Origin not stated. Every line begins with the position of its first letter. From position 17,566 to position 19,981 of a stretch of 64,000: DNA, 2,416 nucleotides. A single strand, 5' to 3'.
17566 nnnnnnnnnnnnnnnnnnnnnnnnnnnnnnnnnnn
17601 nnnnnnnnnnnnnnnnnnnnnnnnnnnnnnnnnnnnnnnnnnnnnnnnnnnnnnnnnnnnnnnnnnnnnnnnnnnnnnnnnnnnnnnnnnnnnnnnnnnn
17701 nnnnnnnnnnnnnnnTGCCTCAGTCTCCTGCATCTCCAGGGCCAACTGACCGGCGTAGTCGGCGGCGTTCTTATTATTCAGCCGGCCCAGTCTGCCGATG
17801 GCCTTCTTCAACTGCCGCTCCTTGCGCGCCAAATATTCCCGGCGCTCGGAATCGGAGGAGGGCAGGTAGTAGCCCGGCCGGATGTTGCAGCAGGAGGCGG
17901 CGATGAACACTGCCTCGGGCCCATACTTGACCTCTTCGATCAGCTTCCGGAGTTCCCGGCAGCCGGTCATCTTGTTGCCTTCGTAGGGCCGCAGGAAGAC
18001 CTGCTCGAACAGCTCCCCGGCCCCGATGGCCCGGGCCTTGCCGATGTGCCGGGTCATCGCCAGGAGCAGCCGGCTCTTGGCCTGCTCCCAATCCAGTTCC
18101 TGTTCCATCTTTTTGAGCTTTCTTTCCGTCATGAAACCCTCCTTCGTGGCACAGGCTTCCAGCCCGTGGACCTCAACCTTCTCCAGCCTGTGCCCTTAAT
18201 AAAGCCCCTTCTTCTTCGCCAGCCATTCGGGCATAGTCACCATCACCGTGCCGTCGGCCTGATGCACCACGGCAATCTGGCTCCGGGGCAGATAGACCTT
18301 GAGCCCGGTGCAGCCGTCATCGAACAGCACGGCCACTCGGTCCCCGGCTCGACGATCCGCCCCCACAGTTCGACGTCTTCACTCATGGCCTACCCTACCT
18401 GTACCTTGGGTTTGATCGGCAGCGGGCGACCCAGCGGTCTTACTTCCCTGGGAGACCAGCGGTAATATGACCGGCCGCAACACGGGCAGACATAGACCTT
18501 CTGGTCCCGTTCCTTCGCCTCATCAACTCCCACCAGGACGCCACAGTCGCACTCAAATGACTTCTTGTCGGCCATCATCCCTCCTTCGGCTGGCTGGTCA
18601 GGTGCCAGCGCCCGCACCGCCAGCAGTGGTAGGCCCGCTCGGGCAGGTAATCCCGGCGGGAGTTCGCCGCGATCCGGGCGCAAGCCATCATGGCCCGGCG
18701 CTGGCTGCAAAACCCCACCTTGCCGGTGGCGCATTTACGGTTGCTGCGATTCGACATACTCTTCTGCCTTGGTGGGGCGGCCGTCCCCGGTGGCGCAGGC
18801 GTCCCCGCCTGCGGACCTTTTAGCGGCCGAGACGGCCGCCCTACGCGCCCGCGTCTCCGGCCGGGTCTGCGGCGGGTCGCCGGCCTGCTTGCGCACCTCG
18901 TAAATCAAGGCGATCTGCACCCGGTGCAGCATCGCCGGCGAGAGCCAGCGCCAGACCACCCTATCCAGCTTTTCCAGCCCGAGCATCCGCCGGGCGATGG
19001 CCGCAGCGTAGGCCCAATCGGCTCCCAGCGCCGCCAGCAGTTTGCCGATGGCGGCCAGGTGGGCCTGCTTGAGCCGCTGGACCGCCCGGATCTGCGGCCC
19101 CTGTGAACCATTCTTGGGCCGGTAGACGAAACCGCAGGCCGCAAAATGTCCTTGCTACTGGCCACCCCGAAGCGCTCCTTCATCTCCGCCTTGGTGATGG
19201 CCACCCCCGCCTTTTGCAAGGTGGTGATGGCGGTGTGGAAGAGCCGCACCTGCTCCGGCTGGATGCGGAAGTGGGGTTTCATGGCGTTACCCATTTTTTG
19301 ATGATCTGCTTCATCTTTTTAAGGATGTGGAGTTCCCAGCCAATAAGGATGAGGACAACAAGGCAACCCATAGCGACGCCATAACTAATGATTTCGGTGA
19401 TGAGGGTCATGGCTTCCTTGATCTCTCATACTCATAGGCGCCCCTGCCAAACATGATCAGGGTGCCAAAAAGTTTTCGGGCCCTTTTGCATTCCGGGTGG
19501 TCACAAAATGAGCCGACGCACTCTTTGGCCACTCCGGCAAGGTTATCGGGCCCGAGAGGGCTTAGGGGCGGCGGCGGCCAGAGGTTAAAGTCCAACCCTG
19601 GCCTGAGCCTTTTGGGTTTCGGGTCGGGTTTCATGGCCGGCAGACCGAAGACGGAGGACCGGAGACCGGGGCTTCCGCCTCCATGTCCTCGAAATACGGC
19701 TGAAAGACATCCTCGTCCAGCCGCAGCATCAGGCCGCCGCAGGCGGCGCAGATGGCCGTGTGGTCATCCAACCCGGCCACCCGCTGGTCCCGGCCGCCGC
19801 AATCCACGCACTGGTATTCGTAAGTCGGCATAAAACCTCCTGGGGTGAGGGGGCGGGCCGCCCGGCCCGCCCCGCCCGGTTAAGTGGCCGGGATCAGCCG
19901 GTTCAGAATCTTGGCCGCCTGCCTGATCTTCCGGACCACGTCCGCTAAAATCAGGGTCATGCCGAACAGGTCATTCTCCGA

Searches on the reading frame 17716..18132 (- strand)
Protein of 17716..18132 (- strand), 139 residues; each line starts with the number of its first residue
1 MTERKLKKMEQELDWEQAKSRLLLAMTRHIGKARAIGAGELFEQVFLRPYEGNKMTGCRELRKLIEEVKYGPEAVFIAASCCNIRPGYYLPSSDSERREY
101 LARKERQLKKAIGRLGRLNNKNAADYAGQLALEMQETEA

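Call 8: search_protein_families(library=phrogs, proteins=[window:17716-18132:-], max_evalue=0.01)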
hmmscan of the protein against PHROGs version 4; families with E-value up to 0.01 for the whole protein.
window:17716-18132:- (139 aa): 1 family
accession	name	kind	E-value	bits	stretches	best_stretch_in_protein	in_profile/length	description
phrog_2113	-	unknown function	1.8e-08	35.3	1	10-127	2-108/113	-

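Call 10: search_protein_families(library=pfam, proteins=[window:17716-18132:-], max_evalue=0.1)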
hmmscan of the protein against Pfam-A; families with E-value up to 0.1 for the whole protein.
window:17716-18132:- (139 aa): 0 families

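Call 88: search_protein_families(library=padloc, proteins=[window:17716-18132:-], max_evalue=0.01)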
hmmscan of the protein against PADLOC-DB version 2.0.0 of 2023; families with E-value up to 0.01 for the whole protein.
window:17716-18132:- (139 aa): 0 families

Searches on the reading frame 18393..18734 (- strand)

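Call 8: search_protein_families(library=phrogs, proteins=[window:18393-18734:-], max_evalue=0.01)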
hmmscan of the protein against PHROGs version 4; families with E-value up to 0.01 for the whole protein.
window:18393-18734:- (114 aa): 0 families

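Call 10: search_protein_families(library=pfam, proteins=[window:18393-18734:-], max_evalue=0.1)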
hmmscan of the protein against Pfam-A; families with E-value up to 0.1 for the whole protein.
window:18393-18734:- (114 aa): 1 family
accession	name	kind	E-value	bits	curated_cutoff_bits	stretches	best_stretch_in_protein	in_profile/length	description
PF16919.11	PknG_rubred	-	0.0035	17.7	28.5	1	52-90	30-68/74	Protein kinase G rubredoxin domain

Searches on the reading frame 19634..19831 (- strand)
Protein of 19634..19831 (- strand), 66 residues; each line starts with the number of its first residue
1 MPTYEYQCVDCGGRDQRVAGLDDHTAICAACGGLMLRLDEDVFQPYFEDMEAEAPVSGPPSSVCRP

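Call 8: search_protein_families(library=phrogs, proteins=[window:19634-19831:-], max_evalue=0.01)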
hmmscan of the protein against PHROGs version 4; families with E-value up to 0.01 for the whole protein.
window:19634-19831:- (66 aa): 1 family
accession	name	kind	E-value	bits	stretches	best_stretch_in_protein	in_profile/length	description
phrog_14195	-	unknown function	0.0037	18.3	0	27-39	11-23/56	-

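Call 10: search_protein_families(library=pfam, proteins=[window:19634-19831:-], max_evalue=0.1)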
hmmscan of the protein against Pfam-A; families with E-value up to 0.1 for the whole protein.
window:19634-19831:- (66 aa): 8 families
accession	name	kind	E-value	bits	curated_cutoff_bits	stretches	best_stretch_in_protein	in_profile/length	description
PF09723.15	Zn_ribbon_8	-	1.5e-08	35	34.4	1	1-34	1-36/41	Zinc ribbon domain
PF17283.8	Zn_ribbon_SprT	-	0.00033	21.1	28.1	1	2-36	1-34/38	SprT-like zinc ribbon domain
PF08271.17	Zn_Ribbon_TF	-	0.0055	16.7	29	1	6-36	1-29/43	TFIIB zinc-binding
PF13005.12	zf-IS66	-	0.008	17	27.3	0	27-42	3-19/46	zinc-finger binding domain of transposase IS66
PF01412.23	ArfGap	-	0.017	15.7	28.7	1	7-38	15-46/117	Putative GTPase activating protein for Arf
PF23455.1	DUF7129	-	0.031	14.5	30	1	5-34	11-36/45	Domain of unknown function (DUF7129)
PF23477.1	zf_Tbcl_2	-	0.033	14.3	27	0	24-32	4-12/37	Probable treble clef zinc finger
PF24458.1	DUF7573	-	0.04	14.3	30.2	1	5-31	11-36/39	Domain of unknown function (DUF7573)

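Call 88: search_protein_families(library=padloc, proteins=[window:19634-19831:-], max_evalue=0.01)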
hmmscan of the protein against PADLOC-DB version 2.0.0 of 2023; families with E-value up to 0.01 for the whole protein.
window:19634-19831:- (66 aa): 0 families
